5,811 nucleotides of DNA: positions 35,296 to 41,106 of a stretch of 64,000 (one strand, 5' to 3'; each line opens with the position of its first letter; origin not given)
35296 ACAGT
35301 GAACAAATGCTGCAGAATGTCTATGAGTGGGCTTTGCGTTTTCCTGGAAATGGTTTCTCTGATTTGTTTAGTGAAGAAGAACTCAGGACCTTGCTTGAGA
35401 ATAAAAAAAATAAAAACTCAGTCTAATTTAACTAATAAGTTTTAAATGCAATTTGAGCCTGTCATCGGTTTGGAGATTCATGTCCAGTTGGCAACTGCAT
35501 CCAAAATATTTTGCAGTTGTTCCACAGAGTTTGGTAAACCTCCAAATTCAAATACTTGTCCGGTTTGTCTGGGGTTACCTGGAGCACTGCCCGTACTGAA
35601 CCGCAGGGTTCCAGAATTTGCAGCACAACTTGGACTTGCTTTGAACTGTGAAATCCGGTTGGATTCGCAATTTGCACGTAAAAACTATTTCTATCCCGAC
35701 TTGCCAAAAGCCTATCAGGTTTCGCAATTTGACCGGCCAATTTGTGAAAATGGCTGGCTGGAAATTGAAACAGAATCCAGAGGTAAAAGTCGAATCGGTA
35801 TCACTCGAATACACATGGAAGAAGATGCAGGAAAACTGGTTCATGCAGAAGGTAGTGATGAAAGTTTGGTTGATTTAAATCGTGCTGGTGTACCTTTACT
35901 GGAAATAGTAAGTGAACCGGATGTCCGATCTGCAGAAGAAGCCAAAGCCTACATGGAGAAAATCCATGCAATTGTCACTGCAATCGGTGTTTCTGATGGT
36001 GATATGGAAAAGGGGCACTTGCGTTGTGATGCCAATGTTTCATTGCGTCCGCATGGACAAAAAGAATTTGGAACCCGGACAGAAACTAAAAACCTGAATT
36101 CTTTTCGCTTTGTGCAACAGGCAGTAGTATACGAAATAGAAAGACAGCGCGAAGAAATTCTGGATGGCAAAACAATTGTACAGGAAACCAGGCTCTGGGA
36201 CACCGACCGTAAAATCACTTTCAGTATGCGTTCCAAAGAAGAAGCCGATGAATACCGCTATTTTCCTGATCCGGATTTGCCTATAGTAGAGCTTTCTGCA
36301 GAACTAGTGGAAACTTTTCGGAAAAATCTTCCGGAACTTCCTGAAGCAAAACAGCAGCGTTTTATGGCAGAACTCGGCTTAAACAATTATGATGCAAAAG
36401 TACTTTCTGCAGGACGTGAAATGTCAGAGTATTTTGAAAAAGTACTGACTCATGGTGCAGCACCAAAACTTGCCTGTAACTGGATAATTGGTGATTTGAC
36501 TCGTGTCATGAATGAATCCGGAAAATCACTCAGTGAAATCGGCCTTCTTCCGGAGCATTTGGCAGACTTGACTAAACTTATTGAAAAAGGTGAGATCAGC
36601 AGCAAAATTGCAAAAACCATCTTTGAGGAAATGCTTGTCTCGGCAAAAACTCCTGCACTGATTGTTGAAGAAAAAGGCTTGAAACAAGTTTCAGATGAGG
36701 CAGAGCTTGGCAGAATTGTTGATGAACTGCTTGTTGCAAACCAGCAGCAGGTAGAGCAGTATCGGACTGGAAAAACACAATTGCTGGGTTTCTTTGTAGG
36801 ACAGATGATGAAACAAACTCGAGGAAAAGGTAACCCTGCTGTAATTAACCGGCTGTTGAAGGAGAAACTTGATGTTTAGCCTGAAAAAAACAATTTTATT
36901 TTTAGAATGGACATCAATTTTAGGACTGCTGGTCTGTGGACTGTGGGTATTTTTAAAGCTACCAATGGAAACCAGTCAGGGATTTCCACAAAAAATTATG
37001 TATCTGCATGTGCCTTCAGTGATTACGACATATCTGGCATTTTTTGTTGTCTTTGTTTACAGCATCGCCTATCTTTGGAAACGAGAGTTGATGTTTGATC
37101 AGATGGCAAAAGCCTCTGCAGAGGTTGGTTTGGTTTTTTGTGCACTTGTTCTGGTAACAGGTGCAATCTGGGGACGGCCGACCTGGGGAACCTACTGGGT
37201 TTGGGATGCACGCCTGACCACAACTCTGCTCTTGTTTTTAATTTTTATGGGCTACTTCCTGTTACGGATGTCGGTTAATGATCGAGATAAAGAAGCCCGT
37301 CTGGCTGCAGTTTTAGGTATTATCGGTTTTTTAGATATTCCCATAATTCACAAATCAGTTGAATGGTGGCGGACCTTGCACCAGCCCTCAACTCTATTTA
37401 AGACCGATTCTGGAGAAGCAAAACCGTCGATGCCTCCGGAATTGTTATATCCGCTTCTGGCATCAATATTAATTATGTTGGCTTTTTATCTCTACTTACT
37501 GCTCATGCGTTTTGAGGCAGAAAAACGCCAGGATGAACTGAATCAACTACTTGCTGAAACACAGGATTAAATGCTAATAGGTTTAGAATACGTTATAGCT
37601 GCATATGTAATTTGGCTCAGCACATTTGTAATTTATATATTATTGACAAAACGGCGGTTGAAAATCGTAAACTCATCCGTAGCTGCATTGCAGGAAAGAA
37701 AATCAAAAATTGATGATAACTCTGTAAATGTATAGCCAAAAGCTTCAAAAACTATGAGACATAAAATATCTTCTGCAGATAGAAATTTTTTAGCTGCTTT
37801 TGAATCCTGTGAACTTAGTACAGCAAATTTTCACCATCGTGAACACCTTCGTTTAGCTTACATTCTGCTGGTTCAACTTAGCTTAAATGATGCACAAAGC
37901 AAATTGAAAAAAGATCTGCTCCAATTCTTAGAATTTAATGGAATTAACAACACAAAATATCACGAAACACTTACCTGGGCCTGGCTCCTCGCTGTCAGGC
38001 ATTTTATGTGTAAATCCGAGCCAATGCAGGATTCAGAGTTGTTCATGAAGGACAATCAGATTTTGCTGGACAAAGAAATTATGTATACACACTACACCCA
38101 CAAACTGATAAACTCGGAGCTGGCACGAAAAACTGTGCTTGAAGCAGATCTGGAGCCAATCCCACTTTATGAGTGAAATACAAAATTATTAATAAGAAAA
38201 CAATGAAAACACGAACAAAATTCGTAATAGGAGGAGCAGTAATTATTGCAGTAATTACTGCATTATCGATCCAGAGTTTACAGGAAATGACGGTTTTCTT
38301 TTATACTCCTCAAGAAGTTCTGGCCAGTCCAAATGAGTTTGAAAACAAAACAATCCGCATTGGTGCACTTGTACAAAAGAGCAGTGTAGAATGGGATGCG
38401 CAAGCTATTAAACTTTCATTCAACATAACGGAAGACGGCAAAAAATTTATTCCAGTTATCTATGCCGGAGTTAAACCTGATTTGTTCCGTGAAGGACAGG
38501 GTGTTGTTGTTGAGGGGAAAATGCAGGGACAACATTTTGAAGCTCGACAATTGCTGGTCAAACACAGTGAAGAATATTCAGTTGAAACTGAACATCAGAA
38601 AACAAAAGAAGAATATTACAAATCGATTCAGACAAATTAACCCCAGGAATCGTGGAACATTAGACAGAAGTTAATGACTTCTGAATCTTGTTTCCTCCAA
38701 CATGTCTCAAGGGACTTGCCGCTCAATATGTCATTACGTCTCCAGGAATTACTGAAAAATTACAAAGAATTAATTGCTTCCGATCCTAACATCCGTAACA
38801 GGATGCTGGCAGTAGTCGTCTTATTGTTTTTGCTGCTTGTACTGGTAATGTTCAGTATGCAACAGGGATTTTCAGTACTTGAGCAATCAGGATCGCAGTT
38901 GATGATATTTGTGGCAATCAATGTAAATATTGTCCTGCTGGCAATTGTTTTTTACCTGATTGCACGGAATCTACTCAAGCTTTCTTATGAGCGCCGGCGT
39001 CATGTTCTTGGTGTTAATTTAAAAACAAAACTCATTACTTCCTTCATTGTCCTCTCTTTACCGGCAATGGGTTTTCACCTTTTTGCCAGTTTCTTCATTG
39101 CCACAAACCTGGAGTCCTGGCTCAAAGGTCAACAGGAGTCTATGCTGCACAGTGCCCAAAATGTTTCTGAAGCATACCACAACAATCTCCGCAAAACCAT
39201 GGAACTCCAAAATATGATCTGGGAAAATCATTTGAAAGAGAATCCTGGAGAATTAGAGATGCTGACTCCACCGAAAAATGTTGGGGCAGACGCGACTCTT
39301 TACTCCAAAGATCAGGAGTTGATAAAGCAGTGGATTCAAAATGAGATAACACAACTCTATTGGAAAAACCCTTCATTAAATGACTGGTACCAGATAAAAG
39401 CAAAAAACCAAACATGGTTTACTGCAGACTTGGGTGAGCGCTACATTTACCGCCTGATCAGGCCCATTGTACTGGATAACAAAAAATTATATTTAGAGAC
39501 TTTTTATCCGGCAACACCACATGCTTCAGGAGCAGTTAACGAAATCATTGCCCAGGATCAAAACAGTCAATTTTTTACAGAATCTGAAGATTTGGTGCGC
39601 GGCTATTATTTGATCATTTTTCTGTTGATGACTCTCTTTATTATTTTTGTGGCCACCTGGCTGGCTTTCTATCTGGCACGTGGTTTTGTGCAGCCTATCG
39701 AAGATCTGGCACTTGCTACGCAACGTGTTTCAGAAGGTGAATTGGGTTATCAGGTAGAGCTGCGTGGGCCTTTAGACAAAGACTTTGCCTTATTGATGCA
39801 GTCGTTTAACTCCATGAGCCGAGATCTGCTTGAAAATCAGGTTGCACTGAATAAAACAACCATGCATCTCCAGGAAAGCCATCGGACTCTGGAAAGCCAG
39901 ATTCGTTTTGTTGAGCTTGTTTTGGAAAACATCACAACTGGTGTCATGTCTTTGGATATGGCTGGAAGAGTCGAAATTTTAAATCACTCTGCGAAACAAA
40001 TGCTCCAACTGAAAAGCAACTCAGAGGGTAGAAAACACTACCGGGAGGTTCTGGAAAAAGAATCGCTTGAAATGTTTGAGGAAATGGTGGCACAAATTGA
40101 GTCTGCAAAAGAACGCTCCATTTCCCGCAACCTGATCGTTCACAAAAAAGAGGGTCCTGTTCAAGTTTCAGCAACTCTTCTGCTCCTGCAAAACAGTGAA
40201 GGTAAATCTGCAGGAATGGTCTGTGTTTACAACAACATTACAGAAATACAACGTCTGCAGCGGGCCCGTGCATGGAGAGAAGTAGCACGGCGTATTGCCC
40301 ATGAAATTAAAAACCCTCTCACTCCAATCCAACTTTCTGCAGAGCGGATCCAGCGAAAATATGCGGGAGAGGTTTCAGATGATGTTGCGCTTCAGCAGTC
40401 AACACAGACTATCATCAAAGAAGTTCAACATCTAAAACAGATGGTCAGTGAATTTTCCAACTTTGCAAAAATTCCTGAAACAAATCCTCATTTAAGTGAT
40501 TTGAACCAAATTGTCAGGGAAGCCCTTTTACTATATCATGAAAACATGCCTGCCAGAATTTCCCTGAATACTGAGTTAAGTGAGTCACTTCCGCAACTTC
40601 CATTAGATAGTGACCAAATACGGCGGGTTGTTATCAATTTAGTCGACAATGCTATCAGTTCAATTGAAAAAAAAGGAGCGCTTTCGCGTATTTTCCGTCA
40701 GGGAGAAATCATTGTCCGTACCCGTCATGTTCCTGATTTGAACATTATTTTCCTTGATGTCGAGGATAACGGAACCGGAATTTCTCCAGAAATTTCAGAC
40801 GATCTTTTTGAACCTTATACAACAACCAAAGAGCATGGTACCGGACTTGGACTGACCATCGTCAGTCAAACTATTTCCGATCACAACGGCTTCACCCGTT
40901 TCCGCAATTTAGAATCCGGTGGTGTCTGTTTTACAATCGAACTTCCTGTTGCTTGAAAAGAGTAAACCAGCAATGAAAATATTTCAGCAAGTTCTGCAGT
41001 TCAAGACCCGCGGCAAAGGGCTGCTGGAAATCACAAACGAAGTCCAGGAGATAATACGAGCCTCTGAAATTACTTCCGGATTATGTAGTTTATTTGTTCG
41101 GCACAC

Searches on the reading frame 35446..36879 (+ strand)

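Call 89: search_protein_families(library=pfam, proteins=[window:35446-36879:+], max_evalue=0.00001)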
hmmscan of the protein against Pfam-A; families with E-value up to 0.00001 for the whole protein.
window:35446-36879:+ (477 aa): 2 families
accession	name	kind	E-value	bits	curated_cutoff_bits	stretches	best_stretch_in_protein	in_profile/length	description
PF02934.20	GatB_N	-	1.2e-123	412.1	23.4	1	6-289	2-277/277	GatB/GatE catalytic domain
PF02637.23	GatB_Yqey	-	6.5e-53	179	27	1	328-475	1-148/148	GatB domain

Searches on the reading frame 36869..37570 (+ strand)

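Call 89: search_protein_families(library=pfam, proteins=[window:36869-37570:+], max_evalue=0.00001)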
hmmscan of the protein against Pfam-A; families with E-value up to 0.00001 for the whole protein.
window:36869-37570:+ (233 aa): 1 family
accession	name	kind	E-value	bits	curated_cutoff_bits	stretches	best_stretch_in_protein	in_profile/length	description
PF01578.25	Cytochrom_C_asm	-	3.2e-33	115.6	29.9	1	10-171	33-212/212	Cytochrome C assembly protein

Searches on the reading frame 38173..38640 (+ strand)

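Call 89: search_protein_families(library=pfam, proteins=[window:38173-38640:+], max_evalue=0.00001)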
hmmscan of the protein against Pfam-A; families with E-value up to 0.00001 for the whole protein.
window:38173-38640:+ (155 aa): 1 family
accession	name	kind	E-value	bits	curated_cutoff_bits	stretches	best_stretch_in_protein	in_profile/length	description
PF03100.22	CcmE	-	2.1e-31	108.6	24.6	1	41-136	2-97/99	CcmE domain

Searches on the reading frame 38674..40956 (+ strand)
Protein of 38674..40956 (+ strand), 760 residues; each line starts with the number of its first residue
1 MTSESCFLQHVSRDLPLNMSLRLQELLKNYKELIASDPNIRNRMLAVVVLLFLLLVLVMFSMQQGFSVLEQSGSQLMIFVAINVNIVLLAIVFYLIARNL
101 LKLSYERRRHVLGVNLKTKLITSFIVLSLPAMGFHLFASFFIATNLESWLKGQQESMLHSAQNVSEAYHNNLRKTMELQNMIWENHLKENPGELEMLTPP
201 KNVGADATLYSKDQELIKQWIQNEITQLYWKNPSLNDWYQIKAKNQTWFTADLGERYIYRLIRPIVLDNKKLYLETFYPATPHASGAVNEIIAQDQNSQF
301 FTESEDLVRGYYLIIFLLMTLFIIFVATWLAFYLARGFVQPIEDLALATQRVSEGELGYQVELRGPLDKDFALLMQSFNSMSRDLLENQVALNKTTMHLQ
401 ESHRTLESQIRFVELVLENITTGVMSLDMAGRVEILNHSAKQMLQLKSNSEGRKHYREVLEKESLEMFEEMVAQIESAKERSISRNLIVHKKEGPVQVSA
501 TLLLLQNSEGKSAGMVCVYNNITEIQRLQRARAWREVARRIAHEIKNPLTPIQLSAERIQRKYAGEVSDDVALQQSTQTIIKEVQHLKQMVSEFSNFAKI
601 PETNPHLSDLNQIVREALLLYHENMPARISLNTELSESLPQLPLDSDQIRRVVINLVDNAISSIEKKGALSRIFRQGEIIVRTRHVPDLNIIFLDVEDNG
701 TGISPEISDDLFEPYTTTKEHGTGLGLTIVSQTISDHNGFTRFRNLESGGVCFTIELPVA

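Call 89: search_protein_families(library=pfam, proteins=[window:38674-40956:+], max_evalue=0.00001)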
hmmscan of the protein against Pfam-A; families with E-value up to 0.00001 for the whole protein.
window:38674-40956:+ (760 aa): 5 families
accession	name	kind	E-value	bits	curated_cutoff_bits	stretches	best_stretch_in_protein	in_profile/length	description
PF02518.31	HATPase_c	-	3.2e-20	73.1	26.4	1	645-759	2-109/111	Histidine kinase-, DNA gyrase B-, and HSP90-like ATPase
PF00512.31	HisKA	-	1.5e-11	44.6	26.9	1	534-601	2-64/66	His Kinase A (phospho-acceptor) domain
PF13426.13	PAS_9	-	1.1e-07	32.4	27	1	423-524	3-103/103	PAS domain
PF00672.30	HAMP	-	2.1e-06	28.4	25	0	334-385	2-51/53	HAMP domain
PF00989.32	PAS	-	9.1e-06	26.1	22.6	0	412-518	2-109/113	PAS fold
